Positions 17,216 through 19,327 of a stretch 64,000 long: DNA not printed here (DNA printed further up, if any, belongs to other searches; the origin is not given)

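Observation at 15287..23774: Branched-chain / C-modified dideoxyhexose toolkit: ThDP-dependent ALS/YerE-like enzyme plus zinc-ribbon C-methyltransferase beside rfbF/rfbG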

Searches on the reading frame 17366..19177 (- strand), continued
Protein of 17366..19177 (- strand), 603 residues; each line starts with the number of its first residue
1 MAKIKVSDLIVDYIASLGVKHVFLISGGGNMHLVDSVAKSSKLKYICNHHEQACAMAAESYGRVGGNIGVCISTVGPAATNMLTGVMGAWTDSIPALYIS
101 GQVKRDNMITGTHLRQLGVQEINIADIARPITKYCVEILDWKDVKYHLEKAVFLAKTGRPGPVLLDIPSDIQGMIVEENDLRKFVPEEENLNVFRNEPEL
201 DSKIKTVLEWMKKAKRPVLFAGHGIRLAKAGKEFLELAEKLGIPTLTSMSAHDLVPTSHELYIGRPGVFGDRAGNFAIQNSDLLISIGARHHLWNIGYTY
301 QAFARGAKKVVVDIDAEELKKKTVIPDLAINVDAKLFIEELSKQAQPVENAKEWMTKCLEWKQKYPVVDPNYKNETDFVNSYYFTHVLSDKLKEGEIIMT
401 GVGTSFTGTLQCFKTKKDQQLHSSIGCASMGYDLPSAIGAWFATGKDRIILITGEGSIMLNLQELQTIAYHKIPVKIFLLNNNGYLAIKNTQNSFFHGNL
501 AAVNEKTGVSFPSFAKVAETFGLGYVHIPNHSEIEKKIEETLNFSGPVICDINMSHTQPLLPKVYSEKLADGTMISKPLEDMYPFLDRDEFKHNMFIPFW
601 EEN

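Call 30: find_related_loci(query=A1, collection=genome_contigs, flank=10000)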
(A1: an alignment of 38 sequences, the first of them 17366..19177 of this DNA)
Query A1 (603 aa) in genome_contigs; peptide patterns used: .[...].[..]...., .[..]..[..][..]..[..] (x = any residue, [..] = any of these).
600 stretches matched a pattern (row limit reached: there are more); 580 encode a relative of the query (tblastn E <= 1e-3); the best 80 are kept; 80 distinct loci.
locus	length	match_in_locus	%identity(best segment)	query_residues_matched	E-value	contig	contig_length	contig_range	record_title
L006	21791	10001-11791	49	4-597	0e+0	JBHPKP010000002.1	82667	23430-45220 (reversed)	Bacterium isolate SAG AM-320-J04 AM-320-J04_NODE_2, whole genome shotgun sequence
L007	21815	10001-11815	48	1-603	0e+0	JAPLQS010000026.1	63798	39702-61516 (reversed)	MAG: Nitrosospira sp. isolate LacPavin_0818_WC40_MAG_55_48 LacPavin_0818_WC40_scaffold_329149, whole genome shotgun sequ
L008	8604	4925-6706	49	2-597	0e+0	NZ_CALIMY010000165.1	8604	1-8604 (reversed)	MAG: uncultured Campylobacter sp. isolate ERR589645_bin.25_CONCOCT_v1.1_MAG ERZ773003.2611, whole genome shotgun sequenc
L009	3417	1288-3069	49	2-597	0e+0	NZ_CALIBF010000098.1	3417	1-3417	MAG: uncultured Campylobacter sp. isolate ERR589644_bin.42_CONCOCT_v1.1_MAG ERZ773083.11301, whole genome shotgun sequen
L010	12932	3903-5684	49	2-597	0e+0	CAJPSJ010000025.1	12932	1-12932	MAG: uncultured Campylobacter sp. isolate SRR9217463-mag-bin.3 genome assembly, contig: SRR9217463-mag-bin.3_432, whole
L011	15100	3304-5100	48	4-600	0e+0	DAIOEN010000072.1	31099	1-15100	MAG TPA_asm: Vulcanimicrobiota bacterium isolate CTOTU7676 NODE_2513_length_31099_cov_25.993235, whole genome shotgun se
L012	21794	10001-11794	47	4-599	0e+0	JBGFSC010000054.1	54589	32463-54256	MAG: Elusimicrobiota bacterium isolate BA1A30.2019.Bin.75 NODE_333_length_54589_cov_4.393717, whole genome shotgun seque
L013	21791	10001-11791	48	1-597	0e+0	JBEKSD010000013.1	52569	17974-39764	MAG: Candidatus Omnitrophota bacterium isolate SPRUCE 526 SPRUCE_526_13, whole genome shotgun sequence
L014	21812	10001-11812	48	1-602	0e+0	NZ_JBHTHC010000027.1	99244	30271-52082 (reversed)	Paenibacillus sp. GCM10027626 strain CGMCC 1.60098 GCM70027626_13, whole genome shotgun sequence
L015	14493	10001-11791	46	4-598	0e+0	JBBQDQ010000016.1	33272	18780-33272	MAG: Thermoanaerobaculia bacterium isolate Co_metawrap_1157 Cmw_1157_k141_21967665_length_33272_cov_10.0000, whole genom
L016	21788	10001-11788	48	4-602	0e+0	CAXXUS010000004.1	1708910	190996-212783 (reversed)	MAG: Arcobacteraceae bacterium isolate 14eb39f1-fa00-480d-8321-37262f8b6e2f genome assembly, contig: contig_4, whole gen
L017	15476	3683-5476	48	4-602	0e+0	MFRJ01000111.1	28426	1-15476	MAG: Candidatus Melainabacteria bacterium GWA2_34_9 gwa2_scaffold_6287, whole genome shotgun sequence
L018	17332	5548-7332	47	4-597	0e+0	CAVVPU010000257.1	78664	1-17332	MAG: uncultured delta proteobacterium isolate MFD02138.bin.2.7 genome assembly, contig: contig_77515, whole genome shotg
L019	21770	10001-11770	48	4-597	0e+0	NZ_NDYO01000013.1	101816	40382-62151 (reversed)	Campylobacter concisus strain Lasto28.99 Contig013, whole genome shotgun sequence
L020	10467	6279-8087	48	4-603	0e+0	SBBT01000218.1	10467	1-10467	MAG: Candidatus Troglogloeales bacterium isolate Bin_6_1_1 Hy_contig16085, whole genome shotgun sequence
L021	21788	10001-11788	48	4-599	0e+0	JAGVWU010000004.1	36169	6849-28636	Candidatus Pacearchaeota archaeon isolate RIFOXYC1_FULL_30_12 rifoxyc1_full_scaffold_368, whole genome shotgun sequence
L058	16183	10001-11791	50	4-597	0e+0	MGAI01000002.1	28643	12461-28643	MAG: Candidatus Roizmanbacteria bacterium RIFCSPLOWO2_01_FULL_37_16 rifcsplowo2_01_scaffold_10403, whole genome shotgun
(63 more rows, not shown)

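Call 43: search_protein_families(library=pfam, proteins=[L021:2538-4367:+, L021:4346-5218:+, L021:5252-7270:+, L021:7295-8698:+, L021:8740-9279:+, L021:9254-11806:+, L021:11810-12448:+, L021:12607-14217:+, L021:14242-15441:-, L021:15443-17128:-], max_evalue=0.0001)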
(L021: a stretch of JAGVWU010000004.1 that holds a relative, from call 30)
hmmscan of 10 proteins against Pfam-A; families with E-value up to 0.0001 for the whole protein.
L021:2538-4367:+ (609 aa): 2 families
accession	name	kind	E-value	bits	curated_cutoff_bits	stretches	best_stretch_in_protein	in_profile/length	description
PF04055.27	Radical_SAM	-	4e-16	60.1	29.5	1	259-415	3-158/166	Radical SAM superfamily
PF02310.24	B12-binding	-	3.1e-08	33.9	32.1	1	56-177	8-115/121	B12 binding domain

L021:4346-5218:+ (290 aa): 3 families
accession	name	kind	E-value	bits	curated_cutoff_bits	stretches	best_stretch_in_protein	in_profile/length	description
PF04321.23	RmlD_sub_bind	-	1.7e-40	139.3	27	1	7-289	3-284/287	RmlD substrate binding domain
PF01370.27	Epimerase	-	1.6e-15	57.6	20.9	1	7-210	1-228/240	NAD dependent epimerase/dehydratase family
PF16363.11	GDP_Man_Dehyd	-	3.4e-05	23.9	27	0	9-147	2-167/332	GDP-mannose 4,6 dehydratase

L021:5252-7270:+ (672 aa): 2 families
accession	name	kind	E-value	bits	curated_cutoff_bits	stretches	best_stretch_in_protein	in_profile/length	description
PF04055.27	Radical_SAM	-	5.1e-12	46.7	29.5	1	197-353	3-155/166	Radical SAM superfamily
PF02310.24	B12-binding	-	5.8e-05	23.4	32.1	0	61-132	51-120/121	B12 binding domain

L021:7295-8698:+ (467 aa): 2 families
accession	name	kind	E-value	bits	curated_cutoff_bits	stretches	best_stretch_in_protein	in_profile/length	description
PF04055.27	Radical_SAM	-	6.1e-17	62.7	29.5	1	61-235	2-164/166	Radical SAM superfamily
PF06969.22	HemN_C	-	1.6e-08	34.9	24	1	371-440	1-67/67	HemN C-terminal domain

L021:8740-9279:+ (179 aa): 2 families
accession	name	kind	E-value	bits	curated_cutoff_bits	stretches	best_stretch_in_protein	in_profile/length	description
PF01965.30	DJ-1_PfpI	-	5.5e-41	140.6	26.6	1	3-165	1-163/165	DJ-1/PfpI family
PF17124.11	ThiJ_like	-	7e-06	26.4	30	0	56-116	77-145/186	ThiJ/PfpI family-like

L021:9254-11806:+ (850 aa): 3 families
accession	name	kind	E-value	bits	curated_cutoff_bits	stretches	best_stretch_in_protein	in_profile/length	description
PF02775.26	TPP_enzyme_C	-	1.8e-37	128.9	21.9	1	645-795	1-151/151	Thiamine pyrophosphate enzyme, C-terminal TPP binding domain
PF00205.28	TPP_enzyme_M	-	4.7e-34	117.5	30.4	1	446-580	1-134/137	Thiamine pyrophosphate enzyme, central domain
PF02776.23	TPP_enzyme_N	-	3.2e-30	104.8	26.8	1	251-354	2-105/119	Thiamine pyrophosphate enzyme, N-terminal TPP binding domain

L021:11810-12448:+ (212 aa): 3 families
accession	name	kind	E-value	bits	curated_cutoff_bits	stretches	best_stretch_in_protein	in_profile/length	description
PF13419.12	HAD_2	-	2.5e-35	122.6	23.8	1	8-183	1-177/178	Haloacid dehalogenase-like hydrolase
PF00702.32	Hydrolase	-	1.2e-22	81.7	26.4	1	5-178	1-191/191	haloacid dehalogenase-like hydrolase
PF12710.13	HAD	-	5.3e-05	24.2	27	0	8-144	1-147/189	haloacid dehalogenase-like hydrolase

L021:12607-14217:+ (536 aa): 2 families
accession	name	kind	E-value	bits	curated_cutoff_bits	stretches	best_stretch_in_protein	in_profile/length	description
PF04055.27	Radical_SAM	-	3.7e-17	63.4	29.5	1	210-371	3-165/166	Radical SAM superfamily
PF02310.24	B12-binding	-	1.8e-13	50.8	32.1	1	17-131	8-120/121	B12 binding domain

L021:14242-15441:- (399 aa): 0 families

L021:15443-17128:- (561 aa): 1 family
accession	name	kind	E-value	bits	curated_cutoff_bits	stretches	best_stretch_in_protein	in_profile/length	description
PF13524.12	Glyco_trans_1_2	-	9.8e-27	94.1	25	1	184-319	5-138/144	Glycosyl transferase-like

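Call 60: search_solved_structures(query=L003:6696-8495:+, max_evalue=1e-60, show_alignments=0)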
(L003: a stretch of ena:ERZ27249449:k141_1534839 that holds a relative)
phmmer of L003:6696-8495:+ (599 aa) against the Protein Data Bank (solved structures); distinct sequences matched with E-value up to 1e-60: 11.
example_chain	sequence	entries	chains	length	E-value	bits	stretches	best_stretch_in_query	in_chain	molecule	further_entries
8rph_A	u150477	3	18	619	2e-122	413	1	2-588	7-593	Thiamine pyrophosphate-binding protein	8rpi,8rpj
7u25_A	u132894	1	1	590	1.2e-73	251.9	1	5-566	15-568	Acetolactate synthase, chloroplastic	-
7stq_A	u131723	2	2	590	5.7e-73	249.7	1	5-566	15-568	Acetolactate synthase, chloroplastic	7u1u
7tzz_A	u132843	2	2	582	7.3e-73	249.3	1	5-566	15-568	Acetolactate synthase, chloroplastic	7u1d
6u9h_A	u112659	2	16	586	7.7e-73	249.2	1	5-566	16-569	Acetolactate synthase, chloroplastic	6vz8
1ybh_A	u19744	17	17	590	7.9e-73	249.2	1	5-566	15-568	Acetolactate synthase, chloroplast | Acetolactate synthase | Acetolactate synthase, chloroplastic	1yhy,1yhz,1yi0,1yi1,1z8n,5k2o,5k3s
8et5_A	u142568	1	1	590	1.2e-72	248.6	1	5-564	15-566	Acetolactate synthase, chloroplastic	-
3e9y_A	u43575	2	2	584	2e-72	247.9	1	5-566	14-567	Acetolactate synthase, chloroplastic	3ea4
5ahk_A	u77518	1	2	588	3.8e-72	246.9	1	3-553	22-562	ACETOLACTATE SYNTHASE II, LARGE SUBUNIT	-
6lpi_A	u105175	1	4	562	2.1e-67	231.3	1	5-564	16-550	Acetolactate synthase isozyme 1 large subunit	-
6dek_A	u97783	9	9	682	8.9e-62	212.7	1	18-571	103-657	Acetolactate synthase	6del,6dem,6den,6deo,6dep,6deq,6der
